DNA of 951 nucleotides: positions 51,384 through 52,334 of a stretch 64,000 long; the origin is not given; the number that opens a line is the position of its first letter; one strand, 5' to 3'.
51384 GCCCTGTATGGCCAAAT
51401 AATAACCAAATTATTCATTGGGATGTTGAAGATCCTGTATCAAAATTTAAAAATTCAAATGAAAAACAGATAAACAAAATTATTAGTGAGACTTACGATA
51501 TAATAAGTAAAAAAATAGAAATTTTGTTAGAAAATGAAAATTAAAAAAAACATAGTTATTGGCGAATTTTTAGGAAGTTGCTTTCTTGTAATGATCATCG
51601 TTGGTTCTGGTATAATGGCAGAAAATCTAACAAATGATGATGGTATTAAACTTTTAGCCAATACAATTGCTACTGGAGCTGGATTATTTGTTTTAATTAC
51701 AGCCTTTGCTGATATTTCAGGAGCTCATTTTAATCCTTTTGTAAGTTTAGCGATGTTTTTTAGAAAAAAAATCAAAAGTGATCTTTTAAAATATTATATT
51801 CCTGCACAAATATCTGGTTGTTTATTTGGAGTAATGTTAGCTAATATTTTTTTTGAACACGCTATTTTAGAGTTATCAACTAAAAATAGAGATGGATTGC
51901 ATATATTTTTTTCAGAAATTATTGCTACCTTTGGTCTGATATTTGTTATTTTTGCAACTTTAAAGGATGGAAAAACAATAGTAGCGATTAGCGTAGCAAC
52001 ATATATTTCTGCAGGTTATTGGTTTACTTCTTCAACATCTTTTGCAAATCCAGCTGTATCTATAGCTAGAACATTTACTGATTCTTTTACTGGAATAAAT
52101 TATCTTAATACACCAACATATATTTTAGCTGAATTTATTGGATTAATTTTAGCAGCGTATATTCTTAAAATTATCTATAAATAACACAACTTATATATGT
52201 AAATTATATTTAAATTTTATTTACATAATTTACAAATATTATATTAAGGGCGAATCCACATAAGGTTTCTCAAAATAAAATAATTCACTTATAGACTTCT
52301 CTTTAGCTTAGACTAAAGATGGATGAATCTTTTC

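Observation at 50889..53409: Candidate arsenate/phosphate handling module: 3-TM protein, arsC, aquaporin and PiT-fold transporter, no ArsR/Acr3/ArsB in the window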

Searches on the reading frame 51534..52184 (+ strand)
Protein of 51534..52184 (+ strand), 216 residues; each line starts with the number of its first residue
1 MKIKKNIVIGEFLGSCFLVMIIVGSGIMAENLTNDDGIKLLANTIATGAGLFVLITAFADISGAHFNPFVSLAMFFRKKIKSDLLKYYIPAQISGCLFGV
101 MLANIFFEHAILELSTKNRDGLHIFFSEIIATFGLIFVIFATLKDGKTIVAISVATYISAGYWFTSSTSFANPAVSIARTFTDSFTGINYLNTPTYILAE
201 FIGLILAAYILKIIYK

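Call 3: search_protein_families(library=pfam, proteins=[window:51534-52184:+], max_evalue=0.01)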
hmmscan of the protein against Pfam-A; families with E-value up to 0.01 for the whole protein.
window:51534-52184:+ (216 aa): 1 family
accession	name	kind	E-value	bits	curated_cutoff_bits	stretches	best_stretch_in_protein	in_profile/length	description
PF00230.25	MIP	-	1e-27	97.8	25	2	8-150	11-158/222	Major intrinsic protein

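Call 4: search_protein_families(library=ncbifam, proteins=[window:51534-52184:+], max_evalue=0.01)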
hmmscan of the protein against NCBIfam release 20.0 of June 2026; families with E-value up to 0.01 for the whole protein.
window:51534-52184:+ (216 aa): 3 families
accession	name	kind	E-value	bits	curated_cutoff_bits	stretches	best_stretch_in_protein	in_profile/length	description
TIGR00861.1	MIP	subfamily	6.9e-24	84.9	171.25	1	10-209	1-222/224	MIP family channel protein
NF003838.0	PRK05420.1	equivalog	3e-14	53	256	1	8-102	5-98/231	aquaporin Z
NF045553.1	AquGlycerPorinGla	equivalog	2.5e-08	33.5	400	1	9-129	10-129/290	aquaglyceroporin Gla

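Call 7: search_solved_structures(query=window:51534-52184:+, max_evalue=0.001, show_alignments=2)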
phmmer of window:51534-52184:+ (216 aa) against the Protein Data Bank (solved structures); distinct sequences matched with E-value up to 0.001: 40.
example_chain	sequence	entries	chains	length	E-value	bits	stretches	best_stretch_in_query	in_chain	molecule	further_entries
2zz9_A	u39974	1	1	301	2.8e-14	56.6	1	8-214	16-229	Aquaporin-4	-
3iyz_A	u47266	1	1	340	4.1e-14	56.1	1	8-214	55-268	Aquaporin-4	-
2d57_A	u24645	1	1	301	2.2e-13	53.7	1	8-214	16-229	Aquaporin-4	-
3gd8_A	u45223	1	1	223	1.7e-12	50.8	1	8-213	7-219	Aquaporin-4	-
8v91_A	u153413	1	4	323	7.5e-12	48.7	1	8-213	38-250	Aquaporin-4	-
8v8s_A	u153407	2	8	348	9.3e-12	48.4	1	8-213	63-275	Aquaporin-4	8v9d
7cjs_A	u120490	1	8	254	5.8e-09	39.3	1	8-211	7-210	Aquaporin NIP2-1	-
7nl4_A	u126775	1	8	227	7.2e-09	38.9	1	8-208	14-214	Aquaporin NIP2-1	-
7w7r_A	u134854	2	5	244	1.6e-07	34.5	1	7-211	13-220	Aquaporin 1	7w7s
5i32_A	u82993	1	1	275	3.4e-07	33.5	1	8-209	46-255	Aquaporin TIP2-1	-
3cll_A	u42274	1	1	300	5.7e-07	32.7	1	8-143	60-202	Aquaporin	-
3cn5_A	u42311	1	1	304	6.9e-07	32.5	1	8-142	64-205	Aquaporin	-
1z98_A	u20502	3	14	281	8.6e-07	32.2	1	8-143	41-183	aquaporin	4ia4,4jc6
6qim_A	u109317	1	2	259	8.8e-07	32.1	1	34-142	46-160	Probable aquaporin PIP2-4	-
3cn6_A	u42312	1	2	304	1.2e-06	31.7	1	8-142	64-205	Aquaporin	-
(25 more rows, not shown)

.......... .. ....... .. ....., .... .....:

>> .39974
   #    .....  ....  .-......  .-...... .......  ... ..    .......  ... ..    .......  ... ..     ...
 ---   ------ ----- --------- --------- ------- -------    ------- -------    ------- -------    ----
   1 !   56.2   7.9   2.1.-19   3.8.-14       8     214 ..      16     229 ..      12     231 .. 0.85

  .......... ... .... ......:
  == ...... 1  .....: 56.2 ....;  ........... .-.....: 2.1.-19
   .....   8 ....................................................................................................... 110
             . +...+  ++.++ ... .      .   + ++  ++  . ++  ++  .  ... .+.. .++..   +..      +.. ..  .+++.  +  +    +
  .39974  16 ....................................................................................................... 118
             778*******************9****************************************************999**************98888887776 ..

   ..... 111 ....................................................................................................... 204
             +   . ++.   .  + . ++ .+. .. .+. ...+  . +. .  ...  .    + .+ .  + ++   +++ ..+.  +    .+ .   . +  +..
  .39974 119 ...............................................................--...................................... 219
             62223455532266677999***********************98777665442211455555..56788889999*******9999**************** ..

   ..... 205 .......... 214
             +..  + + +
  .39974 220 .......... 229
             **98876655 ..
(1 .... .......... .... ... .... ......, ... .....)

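Call 76: search_dna_similar(query=window:51534-52184:+, collection=plasmids, mode=protein, max_rows=25, max_evalue=1e-10)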
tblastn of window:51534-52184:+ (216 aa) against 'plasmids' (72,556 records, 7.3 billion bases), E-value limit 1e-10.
Records with a match: 212; places in all: 219; records where one place covers at least 80% of the query: 206.
Best place of each record, by identity: <60% 212.
By first word of the organism name: Ralstonia 127; Sinorhizobium 22; Streptomyces 11; Rhizobium 8; Agrobacterium 7; Novosphingobium 4; Arthrobacter 4; Microvirga 3; Rathayibacter 3; Phyllobacterium 2; and 20 more.
By predicted mobility (MOB-suite, as given by PLSDB): mobilizable 103; non-mobilizable 77; conjugative 32.
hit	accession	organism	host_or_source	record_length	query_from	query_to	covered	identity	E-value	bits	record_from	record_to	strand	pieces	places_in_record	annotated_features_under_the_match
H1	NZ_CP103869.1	Novosphingobium humi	pure culture,soil biofilm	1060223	5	203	92%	50.0%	4e-52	187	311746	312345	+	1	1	none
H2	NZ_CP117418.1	Novosphingobium humi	Single cell,Soil from military shooting ...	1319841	11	203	89%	51.5%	2e-52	188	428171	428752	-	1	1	none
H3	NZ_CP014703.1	Ralstonia solanacearum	Solanum tuberosum,cell culture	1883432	3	203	93%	48.0%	3e-47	172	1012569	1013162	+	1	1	none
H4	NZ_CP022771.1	Ralstonia solanacearum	Solanum tuberosum,single cell,Potato ...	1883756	3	203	93%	48.0%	3e-47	172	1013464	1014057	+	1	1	none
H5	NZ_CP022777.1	Ralstonia solanacearum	Solanum tuberosum,single cell,Potato ...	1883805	3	203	93%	48.0%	3e-47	172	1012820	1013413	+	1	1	none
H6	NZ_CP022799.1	Ralstonia solanacearum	Solanum tuberosum,single cell,Potato ...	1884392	3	203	93%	48.0%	3e-47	172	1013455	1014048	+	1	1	none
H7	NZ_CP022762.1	Ralstonia solanacearum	Solanum tuberosum,single cell,Potato ...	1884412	3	203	93%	48.0%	3e-47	172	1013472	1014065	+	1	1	none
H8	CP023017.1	Ralstonia solanacearum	Solanum tuberosum,single cell,Potato ...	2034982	3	203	93%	48.0%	3e-47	172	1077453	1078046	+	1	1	aquaporin family protein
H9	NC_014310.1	Ralstonia solanacearum PSI07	-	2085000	3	203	93%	48.0%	4e-47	172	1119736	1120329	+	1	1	none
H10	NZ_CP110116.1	Arthrobacter sp. YA7-1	Solanum lycopersicum,Tomato (Solanum ...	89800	9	203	90%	49.3%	5e-44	163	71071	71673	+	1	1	MIP/aquaporin family protein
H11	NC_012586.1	Sinorhizobium fredii NGR234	-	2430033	8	203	91%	49.0%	8e-52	186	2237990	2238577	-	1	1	record has no annotation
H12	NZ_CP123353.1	Agrobacterium pusense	laboratory contaminant from a culture ...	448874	8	203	91%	49.0%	5e-47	172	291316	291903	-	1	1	MIP/aquaporin family protein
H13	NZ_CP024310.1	Sinorhizobium fredii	Phaseolus vulgaris,cell culture,plant ...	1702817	8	203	91%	49.0%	3e-46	170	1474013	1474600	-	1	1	record has no annotation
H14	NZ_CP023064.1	Sinorhizobium sp. CCBAU 05631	G.max,nodule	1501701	8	203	91%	49.0%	2e-45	168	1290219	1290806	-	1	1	record has no annotation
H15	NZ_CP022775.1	Ralstonia solanacearum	Solanum tuberosum,single cell,Potato ...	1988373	3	203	93%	47.5%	6e-47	172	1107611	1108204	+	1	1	none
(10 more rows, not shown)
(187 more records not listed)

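Call 77: get_annotated_region(hit=H12, flank=4000)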
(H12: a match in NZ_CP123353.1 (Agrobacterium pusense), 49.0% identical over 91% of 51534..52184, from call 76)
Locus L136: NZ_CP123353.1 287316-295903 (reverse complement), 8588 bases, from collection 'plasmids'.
description: Agrobacterium pusense strain GV2 plasmid unnamed, complete sequence
organism: Agrobacterium pusense (NCBI taxid 648995)
taxonomy: Bacteria; Pseudomonadota; Alphaproteobacteria; Hyphomicrobiales; Rhizobiaceae; Agrobacterium; Agrobacterium pusense
host: -; source: laboratory contaminant from a culture of Gloeobacter violaceus; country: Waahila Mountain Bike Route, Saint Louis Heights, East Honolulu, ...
typing (MOB-suite, as given by PLSDB): non-mobilizable; mating-pair formation MPF_T
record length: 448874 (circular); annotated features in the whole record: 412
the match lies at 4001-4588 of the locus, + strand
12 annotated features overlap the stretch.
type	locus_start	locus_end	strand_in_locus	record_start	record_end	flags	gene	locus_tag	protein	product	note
CDS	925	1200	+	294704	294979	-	-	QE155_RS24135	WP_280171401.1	WGR domain-containing protein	-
CDS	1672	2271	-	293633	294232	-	-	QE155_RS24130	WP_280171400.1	cation transporter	GO:0006812 - monoatomic cation transport [Evidence IEA]; GO:0055085 - transmembrane transport [Evidence IEA]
CDS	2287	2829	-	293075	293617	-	-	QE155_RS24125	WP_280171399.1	Chromate resistance protein ChrB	-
CDS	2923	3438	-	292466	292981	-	-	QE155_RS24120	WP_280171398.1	DUF6428 family protein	-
CDS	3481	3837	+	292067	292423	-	-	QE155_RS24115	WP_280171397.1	metalloregulator ArsR/SmtB family transcription factor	GO:0006355 - regulation of DNA-templated transcription [Evidence IEA]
CDS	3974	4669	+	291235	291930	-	-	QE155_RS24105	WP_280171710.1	MIP/aquaporin family protein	GO:0055085 - transmembrane transport [Evidence IEA]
CDS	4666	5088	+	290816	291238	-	arsC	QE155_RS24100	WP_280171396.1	arsenate reductase (glutaredoxin)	GO:0046685 - response to arsenic-containing substance [Evidence IEA]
CDS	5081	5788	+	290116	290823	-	arsH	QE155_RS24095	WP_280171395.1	arsenical resistance protein ArsH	GO:0046685 - response to arsenic-containing substance [Evidence IEA]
CDS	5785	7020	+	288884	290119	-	arsK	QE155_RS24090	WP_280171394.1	arsenite efflux MFS transporter ArsK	GO:0055085 - transmembrane transport [Evidence IEA]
CDS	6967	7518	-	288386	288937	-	-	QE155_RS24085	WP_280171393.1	hypothetical protein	-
CDS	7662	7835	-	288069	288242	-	-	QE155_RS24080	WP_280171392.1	hypothetical protein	-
CDS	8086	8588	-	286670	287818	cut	-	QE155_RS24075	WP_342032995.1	hypothetical protein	-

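Call 78: get_annotated_region(hit=H10, flank=4000)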
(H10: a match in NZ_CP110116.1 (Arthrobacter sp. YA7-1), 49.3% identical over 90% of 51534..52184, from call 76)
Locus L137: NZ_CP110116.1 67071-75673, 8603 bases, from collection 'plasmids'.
description: Arthrobacter sp. YA7-1 plasmid pYA7-1b, complete sequence
organism: Arthrobacter sp. YA7-1 (NCBI taxid 2987701)
taxonomy: Bacteria; Actinomycetota; Actinomycetes; Micrococcales; Micrococcaceae; Arthrobacter; Arthrobacter sp. YA7-1
host: -; source: Solanum lycopersicum,Tomato (Solanum lycopersicum) cultivar KnowYou301 rhizosphere; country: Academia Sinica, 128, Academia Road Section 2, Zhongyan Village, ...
typing (MOB-suite, as given by PLSDB): conjugative; relaxase MOBP; mating-pair formation MPF_T
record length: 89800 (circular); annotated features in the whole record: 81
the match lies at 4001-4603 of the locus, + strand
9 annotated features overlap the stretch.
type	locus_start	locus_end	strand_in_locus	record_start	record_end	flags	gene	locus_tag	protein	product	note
CDS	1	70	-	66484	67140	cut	-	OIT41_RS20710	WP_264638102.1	arsenate reductase ArsC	-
CDS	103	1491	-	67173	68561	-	-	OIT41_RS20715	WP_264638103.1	NAD(P)-binding domain-containing protein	-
CDS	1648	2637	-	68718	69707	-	trxB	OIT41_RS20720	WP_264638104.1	thioredoxin-disulfide reductase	-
CDS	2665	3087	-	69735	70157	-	-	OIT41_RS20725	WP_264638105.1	arsenate reductase ArsC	-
CDS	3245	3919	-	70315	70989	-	-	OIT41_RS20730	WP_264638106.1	metalloregulator ArsR/SmtB family transcription factor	GO:0006355 - regulation of DNA-templated transcription [Evidence IEA]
CDS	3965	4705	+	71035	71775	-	-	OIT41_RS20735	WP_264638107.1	MIP/aquaporin family protein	GO:0055085 - transmembrane transport [Evidence IEA]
CDS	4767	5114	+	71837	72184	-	-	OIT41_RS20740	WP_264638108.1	metalloregulator ArsR/SmtB family transcription factor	GO:0006355 - regulation of DNA-templated transcription [Evidence IEA]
CDS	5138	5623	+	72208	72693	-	-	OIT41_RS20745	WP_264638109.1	GNAT family N-acetyltransferase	-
CDS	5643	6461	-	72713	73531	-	istB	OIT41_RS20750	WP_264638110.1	IS21-like element helper ATPase IstB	-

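Call 79: get_annotated_region(hit=H8, flank=4000)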
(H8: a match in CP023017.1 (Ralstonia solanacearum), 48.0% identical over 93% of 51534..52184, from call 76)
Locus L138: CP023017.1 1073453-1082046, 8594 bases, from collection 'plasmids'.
description: Ralstonia solanacearum strain SL3022 plasmid unnamed, complete sequence
organism: Ralstonia solanacearum (NCBI taxid 305)
taxonomy: Bacteria; Pseudomonadota; Betaproteobacteria; Burkholderiales; Burkholderiaceae; Ralstonia; Ralstonia solanacearum
host: -; source: Solanum tuberosum,single cell,Potato bacterial wilt; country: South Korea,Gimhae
typing (MOB-suite, as given by PLSDB): non-mobilizable
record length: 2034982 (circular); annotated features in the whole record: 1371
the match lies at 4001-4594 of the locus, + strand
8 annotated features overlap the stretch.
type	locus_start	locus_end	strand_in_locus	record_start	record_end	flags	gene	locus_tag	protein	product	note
CDS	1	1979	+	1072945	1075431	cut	-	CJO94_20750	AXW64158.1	arsenate reductase (azurin) large subunit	-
CDS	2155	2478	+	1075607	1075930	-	-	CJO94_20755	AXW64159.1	transcriptional regulator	-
CDS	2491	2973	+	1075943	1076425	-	-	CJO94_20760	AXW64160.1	glyoxalase/bleomycin resistance/dioxygenase family protein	-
CDS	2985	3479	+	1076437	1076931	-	-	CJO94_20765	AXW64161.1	arsenate reductase ArsC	-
CDS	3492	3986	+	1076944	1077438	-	-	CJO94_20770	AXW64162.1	arsenate reductase ArsC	-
CDS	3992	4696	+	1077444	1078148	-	-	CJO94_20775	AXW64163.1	aquaporin family protein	-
CDS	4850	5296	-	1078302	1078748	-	-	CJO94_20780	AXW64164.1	DUF3757 domain-containing protein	-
CDS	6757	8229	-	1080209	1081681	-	-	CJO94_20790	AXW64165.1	integrase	-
